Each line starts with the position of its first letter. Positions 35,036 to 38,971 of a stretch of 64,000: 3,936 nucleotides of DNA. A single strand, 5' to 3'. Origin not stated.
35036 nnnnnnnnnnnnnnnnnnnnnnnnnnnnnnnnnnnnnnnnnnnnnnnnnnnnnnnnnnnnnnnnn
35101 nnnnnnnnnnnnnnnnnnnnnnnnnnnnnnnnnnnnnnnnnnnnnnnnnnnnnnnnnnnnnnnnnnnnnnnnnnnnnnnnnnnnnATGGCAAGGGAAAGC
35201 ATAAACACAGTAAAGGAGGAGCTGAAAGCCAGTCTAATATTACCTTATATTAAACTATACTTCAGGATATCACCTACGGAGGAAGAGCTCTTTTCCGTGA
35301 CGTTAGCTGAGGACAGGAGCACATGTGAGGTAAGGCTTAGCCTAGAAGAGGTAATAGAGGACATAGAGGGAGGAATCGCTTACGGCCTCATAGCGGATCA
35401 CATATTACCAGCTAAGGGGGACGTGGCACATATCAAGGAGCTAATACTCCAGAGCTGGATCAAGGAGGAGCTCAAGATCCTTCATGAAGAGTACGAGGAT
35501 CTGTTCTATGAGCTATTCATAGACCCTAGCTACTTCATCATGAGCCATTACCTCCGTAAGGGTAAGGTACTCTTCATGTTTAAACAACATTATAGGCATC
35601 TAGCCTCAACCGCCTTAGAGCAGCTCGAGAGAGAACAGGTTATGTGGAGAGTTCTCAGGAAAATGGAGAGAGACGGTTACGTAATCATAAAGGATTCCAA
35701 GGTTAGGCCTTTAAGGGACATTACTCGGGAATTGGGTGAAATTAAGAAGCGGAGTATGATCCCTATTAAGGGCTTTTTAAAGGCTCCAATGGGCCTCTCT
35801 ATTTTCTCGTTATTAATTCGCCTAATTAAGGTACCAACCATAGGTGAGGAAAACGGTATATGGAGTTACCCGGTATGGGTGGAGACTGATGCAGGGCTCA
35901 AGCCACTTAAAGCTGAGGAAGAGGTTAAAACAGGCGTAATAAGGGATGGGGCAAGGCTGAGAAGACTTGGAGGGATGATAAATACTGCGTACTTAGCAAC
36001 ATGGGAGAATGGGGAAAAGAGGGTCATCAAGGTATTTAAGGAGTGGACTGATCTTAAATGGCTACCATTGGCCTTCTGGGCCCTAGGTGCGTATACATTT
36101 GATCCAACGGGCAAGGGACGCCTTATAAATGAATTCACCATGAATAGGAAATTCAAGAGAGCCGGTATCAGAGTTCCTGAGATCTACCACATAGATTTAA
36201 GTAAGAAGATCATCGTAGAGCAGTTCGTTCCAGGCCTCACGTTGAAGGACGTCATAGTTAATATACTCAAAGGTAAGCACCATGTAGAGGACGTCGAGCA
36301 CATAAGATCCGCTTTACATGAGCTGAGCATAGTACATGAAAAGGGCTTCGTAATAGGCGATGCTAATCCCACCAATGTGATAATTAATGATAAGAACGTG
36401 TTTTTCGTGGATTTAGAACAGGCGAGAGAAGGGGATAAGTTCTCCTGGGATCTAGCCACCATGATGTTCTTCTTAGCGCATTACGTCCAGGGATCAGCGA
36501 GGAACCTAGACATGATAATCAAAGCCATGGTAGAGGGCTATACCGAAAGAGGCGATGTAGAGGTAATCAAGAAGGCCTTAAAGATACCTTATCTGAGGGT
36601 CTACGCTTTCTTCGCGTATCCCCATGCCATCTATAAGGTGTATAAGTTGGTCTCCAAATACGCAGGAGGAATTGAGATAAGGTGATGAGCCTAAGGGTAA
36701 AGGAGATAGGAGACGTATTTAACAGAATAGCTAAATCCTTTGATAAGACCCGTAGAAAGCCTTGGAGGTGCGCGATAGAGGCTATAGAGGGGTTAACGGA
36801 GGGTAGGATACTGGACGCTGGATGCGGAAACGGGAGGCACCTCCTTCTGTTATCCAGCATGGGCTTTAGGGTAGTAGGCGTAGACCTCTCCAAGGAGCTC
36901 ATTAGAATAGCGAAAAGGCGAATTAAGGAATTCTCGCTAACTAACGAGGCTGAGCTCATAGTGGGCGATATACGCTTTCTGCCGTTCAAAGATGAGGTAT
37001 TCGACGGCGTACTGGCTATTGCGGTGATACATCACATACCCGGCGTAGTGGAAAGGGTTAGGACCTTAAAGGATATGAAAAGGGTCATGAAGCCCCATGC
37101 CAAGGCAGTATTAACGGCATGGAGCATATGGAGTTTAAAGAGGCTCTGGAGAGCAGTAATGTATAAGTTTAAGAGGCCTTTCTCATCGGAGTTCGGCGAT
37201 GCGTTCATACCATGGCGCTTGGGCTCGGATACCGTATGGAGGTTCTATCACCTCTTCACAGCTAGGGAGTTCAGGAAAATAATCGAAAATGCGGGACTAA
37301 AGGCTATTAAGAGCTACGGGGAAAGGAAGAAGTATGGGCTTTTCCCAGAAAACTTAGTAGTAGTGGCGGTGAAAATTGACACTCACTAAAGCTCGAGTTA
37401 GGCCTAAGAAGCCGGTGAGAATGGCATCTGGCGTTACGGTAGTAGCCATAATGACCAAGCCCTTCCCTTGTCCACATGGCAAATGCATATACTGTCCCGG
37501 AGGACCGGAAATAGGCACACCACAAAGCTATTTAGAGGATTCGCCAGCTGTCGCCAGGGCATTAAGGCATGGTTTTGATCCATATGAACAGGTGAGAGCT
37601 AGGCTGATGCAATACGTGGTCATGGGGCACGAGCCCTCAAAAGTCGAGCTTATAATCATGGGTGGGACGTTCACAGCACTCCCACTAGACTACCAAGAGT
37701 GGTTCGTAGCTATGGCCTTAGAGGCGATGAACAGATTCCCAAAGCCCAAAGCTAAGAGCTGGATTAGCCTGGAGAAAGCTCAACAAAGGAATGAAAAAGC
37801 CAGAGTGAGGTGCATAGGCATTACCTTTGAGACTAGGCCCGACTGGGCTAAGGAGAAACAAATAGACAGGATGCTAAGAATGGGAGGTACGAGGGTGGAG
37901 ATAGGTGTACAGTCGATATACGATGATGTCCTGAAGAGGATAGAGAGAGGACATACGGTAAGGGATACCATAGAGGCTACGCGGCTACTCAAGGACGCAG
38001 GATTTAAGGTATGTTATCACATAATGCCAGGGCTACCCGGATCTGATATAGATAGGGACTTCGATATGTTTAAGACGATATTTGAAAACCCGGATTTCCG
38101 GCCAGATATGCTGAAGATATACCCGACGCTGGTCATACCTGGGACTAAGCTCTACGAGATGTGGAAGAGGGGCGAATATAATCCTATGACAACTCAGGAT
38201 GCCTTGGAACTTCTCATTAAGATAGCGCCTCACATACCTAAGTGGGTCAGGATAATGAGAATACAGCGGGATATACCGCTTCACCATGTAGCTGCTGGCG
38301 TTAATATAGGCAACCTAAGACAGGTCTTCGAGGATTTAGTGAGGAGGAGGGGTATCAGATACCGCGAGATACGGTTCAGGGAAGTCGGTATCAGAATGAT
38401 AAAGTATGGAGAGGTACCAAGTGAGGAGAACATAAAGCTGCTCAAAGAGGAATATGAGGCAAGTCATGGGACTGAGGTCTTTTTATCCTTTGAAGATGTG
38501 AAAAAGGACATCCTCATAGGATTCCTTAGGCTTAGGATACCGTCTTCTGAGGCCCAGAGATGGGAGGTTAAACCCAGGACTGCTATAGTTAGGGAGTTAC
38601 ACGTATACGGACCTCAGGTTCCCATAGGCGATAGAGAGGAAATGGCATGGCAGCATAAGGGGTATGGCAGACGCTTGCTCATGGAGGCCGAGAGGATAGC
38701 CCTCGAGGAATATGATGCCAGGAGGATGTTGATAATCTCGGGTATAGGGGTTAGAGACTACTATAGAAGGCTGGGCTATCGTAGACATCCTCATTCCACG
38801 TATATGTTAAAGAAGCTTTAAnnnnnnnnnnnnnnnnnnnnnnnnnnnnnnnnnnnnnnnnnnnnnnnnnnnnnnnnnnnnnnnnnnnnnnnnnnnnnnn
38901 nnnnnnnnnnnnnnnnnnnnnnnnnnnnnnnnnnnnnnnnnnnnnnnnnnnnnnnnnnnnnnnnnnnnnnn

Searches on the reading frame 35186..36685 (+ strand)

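Call 52: search_protein_families(library=pfam, proteins=[window:35186-36685:+], max_evalue=0.00001)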
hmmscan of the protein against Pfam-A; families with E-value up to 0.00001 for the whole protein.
window:35186-36685:+ (499 aa): 1 family
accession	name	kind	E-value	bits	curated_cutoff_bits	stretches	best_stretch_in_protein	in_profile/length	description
PF01163.29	RIO1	-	2.9e-06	27.5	22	1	315-415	57-153/187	RIO domain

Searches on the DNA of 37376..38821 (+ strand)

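Call 24: search_rna_families(sources=[L009, L010, L011, L012, L013, L016], threshold=gathering)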
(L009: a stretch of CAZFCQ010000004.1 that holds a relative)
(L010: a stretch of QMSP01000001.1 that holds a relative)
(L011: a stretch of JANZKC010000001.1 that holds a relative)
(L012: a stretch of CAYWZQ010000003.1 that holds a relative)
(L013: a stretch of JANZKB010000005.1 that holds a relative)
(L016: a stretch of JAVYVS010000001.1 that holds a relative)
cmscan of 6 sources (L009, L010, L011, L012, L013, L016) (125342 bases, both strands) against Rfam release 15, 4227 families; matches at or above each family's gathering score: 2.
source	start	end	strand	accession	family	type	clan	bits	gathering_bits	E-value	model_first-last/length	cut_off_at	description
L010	13223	13319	+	RF00005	tRNA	Gene; tRNA;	CL00001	45.3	29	3.9e-06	1-71/71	no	tRNA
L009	13129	13234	+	RF00005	tRNA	Gene; tRNA;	CL00001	44.7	29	5.5e-06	1-71/71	no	tRNA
